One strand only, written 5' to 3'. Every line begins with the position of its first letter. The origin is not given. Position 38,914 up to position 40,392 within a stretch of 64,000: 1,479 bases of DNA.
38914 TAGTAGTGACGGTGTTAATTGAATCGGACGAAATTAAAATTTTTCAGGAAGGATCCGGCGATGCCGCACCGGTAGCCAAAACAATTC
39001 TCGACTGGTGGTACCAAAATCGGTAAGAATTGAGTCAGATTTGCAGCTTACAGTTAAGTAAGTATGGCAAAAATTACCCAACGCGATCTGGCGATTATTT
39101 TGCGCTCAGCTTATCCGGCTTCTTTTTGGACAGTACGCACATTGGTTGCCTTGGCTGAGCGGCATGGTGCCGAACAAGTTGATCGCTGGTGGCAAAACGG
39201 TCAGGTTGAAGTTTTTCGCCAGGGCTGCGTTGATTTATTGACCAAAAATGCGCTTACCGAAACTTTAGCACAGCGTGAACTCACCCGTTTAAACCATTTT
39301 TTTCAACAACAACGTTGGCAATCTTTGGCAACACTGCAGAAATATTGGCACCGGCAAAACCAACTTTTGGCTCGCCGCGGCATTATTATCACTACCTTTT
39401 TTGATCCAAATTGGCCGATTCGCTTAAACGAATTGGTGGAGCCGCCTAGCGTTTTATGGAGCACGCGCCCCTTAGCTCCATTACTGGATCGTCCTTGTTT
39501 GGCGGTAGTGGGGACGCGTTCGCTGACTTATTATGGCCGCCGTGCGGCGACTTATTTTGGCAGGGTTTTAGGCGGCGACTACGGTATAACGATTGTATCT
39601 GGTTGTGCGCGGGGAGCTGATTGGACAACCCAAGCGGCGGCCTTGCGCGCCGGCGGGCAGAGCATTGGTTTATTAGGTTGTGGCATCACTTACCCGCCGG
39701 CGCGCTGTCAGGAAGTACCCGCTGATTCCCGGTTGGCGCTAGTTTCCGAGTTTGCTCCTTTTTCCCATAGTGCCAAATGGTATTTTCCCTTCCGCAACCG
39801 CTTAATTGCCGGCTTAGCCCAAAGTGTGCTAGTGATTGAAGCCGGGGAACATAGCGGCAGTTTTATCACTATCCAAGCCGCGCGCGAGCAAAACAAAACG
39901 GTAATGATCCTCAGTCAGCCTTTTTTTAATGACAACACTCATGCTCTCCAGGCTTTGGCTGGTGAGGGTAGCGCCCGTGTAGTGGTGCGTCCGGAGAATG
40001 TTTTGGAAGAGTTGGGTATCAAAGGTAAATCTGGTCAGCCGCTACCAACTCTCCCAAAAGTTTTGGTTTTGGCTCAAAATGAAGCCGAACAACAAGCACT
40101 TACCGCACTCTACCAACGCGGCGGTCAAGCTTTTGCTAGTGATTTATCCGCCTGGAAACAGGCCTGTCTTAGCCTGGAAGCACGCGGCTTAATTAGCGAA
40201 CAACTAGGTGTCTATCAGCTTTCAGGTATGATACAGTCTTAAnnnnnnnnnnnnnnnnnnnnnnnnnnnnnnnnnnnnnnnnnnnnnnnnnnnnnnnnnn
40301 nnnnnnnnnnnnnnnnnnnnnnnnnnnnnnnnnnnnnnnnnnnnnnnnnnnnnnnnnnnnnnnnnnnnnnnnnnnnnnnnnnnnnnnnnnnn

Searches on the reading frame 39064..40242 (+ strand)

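Call 59: search_protein_families(library=pfam, max_evalue=0.01, proteins=[window:39064-40242:+])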
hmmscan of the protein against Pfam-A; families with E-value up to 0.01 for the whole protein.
window:39064-40242:+ (392 aa): 1 family
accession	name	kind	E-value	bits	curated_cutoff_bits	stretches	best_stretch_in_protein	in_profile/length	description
PF02481.21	DNA_processg_A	-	2.3e-47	161.4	29.6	1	103-306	3-209/212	DNA recombination-mediator protein A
